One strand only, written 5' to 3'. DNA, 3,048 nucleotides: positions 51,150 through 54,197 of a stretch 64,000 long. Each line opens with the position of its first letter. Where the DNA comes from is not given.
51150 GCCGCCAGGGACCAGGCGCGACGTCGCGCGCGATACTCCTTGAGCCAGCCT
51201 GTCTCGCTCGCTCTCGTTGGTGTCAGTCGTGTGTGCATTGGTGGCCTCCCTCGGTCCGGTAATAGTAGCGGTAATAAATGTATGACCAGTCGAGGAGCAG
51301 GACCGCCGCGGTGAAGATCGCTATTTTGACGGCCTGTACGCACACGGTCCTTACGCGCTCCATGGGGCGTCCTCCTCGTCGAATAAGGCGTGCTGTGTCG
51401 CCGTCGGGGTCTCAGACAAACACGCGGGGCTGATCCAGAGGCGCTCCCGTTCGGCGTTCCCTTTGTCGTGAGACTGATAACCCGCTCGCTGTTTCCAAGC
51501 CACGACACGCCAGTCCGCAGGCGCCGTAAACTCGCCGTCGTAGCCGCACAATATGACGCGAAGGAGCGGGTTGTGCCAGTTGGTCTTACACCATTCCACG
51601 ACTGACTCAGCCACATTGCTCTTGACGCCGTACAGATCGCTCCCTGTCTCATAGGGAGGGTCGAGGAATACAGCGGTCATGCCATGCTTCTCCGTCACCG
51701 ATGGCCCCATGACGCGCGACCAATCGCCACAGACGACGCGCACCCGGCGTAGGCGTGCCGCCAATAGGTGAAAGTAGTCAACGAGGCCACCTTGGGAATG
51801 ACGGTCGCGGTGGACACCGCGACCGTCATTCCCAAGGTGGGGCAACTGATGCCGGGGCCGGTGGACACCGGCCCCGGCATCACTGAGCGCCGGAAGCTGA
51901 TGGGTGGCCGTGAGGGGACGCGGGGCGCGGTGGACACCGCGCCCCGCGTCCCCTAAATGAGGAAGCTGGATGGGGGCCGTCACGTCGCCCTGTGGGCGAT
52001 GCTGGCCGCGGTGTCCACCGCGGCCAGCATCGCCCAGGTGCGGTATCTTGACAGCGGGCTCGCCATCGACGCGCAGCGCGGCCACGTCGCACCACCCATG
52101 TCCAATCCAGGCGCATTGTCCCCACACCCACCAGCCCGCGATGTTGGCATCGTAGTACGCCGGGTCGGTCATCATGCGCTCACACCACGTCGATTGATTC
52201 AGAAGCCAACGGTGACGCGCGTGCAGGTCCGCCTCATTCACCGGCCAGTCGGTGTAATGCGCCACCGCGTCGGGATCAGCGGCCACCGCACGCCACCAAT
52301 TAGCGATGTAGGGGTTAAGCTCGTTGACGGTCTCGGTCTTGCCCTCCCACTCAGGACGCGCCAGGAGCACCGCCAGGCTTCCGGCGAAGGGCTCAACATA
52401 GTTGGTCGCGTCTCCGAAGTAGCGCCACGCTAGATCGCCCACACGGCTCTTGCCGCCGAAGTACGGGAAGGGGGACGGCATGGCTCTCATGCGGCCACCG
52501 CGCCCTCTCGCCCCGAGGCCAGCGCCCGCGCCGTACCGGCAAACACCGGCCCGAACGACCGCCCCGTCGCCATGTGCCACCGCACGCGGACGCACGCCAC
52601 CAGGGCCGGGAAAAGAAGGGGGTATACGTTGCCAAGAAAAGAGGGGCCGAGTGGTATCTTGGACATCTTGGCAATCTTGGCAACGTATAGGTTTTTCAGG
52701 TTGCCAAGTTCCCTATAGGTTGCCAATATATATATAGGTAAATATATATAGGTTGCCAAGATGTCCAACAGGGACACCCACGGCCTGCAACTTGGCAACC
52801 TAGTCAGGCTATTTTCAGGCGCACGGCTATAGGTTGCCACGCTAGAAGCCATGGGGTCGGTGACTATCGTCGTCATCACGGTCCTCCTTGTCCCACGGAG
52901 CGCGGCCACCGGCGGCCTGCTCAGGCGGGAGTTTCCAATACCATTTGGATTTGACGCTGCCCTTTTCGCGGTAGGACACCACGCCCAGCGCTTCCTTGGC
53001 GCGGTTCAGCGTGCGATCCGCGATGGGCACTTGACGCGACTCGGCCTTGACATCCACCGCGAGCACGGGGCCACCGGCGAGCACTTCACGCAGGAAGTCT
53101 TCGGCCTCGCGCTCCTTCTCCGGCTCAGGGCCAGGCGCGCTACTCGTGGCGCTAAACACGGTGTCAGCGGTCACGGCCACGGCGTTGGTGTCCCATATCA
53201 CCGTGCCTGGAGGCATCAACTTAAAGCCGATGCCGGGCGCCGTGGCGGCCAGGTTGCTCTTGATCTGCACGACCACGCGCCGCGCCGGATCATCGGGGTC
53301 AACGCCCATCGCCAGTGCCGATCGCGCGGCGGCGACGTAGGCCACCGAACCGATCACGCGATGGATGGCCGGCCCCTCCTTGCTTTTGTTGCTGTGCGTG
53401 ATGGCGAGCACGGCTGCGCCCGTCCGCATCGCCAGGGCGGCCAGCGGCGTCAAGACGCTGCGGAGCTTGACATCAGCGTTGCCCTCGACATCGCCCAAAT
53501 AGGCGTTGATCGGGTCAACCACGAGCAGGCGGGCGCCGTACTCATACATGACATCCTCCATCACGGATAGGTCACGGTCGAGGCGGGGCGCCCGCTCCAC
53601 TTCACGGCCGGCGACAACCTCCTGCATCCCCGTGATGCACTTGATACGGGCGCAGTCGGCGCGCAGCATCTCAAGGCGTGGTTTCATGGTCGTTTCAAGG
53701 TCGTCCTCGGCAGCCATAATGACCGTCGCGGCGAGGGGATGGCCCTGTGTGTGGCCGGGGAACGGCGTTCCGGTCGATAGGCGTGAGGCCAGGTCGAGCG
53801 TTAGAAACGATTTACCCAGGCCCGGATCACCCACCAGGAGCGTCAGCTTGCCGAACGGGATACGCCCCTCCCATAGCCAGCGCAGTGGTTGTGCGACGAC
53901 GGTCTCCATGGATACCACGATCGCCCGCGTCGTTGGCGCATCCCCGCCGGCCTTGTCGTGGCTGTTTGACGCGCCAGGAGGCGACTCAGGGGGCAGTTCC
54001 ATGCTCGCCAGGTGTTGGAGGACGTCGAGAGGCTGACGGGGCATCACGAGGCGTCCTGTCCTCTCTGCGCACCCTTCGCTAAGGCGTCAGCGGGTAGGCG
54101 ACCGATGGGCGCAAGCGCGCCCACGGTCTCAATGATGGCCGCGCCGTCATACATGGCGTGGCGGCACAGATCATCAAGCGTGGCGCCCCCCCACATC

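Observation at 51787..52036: Four perfect hairpins with different stems and one conserved apex, in-frame in the methyltransferase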

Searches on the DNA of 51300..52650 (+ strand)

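Call 10: search_dna_similar(query=window:51351-52595:+, collection=phages, mode=distant, max_rows=30)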
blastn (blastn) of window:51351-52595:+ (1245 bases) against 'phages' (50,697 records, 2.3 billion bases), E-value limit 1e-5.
No match.

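Call 41: search_rna_families(source=window, start=51300, end=52650, threshold=evalue, max_evalue=1)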
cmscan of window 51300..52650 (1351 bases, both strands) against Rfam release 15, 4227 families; matches with E-value up to 1: 24.
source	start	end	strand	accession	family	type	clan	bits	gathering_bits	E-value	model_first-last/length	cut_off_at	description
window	51787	51840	-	RF03900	mir-9242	Gene; miRNA;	-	40.2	62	2.5e-05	7-60/66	no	mir-9242 microRNA precursor family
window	51787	51840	-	RF04141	MIR8622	Gene; miRNA;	-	30.2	197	0.0031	1-212/212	no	MIR8622 microRNA precursor family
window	51792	51885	-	RF01812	Pxr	Gene; sRNA;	-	29.4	80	0.0077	1-109/109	no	Pxr regulatory sRNA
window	51926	52022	-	RF00939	mir-504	Gene; miRNA;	-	28.5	57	0.0021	1-78/78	no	mir-504 microRNA precursor family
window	51993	52036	+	RF04214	MIR7526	Gene; miRNA;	-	28.5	110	0.0024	1-113/113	no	MIR7526 microRNA precursor family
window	51788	51839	-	RF03878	mir-B6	Gene; miRNA;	-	28.4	89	0.25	1-83/83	no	mir-B6 microRNA precursor family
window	51989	52038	-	RF04296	mir-485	Gene; miRNA;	CL00149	26.3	70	0.0048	1-73/73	no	mir-485 microRNA precursor family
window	51845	51883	-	RF03674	MIR5387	Gene; miRNA;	-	23.5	69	0.069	1-96/96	no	MIR5387 microRNA precursor family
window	51786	51841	+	RF00894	mir-790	Gene; miRNA;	-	23.5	63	0.076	1-70/70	no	mir-790 microRNA precursor family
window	51988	52039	+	RF03819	mir-Ro6-3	Gene; miRNA;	-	23.3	79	0.65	1-72/72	no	mir-Ro6-3 microRNA precursor family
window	51988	52039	-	RF03819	mir-Ro6-3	Gene; miRNA;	-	23.2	79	0.7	1-72/72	no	mir-Ro6-3 microRNA precursor family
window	51911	51955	+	RF03586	mir-5132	Gene; miRNA;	-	23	100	0.77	1-71/71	no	mir-5132 microRNA precursor family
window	51846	51883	-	RF04141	MIR8622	Gene; miRNA;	-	22.8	197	0.13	1-212/212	no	MIR8622 microRNA precursor family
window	51793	51833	-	RF03196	mir-6790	Gene; miRNA;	-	22.6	78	0.11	1-63/63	no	mir-6790 microRNA precursor family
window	51913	51954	+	RF04220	HCV_SL588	Cis-reg;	-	22.4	79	0.15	22-63/81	no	SL588 non-coding RNA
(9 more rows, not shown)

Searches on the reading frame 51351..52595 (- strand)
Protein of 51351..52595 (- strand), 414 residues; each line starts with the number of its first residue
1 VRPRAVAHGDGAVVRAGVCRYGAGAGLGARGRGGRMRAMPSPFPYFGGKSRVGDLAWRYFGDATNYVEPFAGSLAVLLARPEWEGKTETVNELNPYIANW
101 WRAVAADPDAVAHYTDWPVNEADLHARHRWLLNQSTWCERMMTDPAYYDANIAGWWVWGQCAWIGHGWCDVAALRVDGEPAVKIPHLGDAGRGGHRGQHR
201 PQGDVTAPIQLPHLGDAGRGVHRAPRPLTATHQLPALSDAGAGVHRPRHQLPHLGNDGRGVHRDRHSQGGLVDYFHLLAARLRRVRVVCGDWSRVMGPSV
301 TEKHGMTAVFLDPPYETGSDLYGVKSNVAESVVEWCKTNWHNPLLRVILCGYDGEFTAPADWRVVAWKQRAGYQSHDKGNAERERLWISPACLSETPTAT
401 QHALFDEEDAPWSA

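Call 5: search_protein_families(library=pfam, proteins=[window:51351-52595:-], max_evalue=0.01)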
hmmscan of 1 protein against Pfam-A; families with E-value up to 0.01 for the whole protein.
window:51351-52595:- (414 aa): 1 family
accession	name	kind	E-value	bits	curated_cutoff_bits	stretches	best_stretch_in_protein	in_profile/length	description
PF02086.21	MethyltransfD12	-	9.2e-08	32.6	22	1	45-112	1-70/253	D12 class N6 adenine-specific DNA methyltransferase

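Call 6: search_protein_families(library=phrogs, proteins=[window:51351-52595:-], max_evalue=0.001)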
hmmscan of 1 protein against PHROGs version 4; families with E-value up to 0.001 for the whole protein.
window:51351-52595:- (414 aa): 3 families
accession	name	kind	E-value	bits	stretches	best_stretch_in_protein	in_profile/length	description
phrog_56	-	other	8.6e-24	85.8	2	36-133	58-159/647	DNA methyltransferase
phrog_13242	-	unknown function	1.3e-05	25.4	0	62-105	48-89/450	-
phrog_1996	-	other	2.5e-05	25.2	1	275-388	27-139/150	DNA methyltransferase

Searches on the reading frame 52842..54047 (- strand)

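Call 40: search_protein_families(library=pfam, proteins=[window:52842-54047:-], max_evalue=0.001)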
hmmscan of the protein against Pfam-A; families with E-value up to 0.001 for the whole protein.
window:52842-54047:- (401 aa): 2 families
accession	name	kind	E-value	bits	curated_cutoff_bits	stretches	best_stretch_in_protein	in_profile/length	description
PF13481.12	AAA_25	-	4.3e-31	108.5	27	1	52-223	19-194/195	AAA domain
PF06745.19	ATPase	-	0.00041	20.2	26.6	0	59-84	12-37/231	KaiC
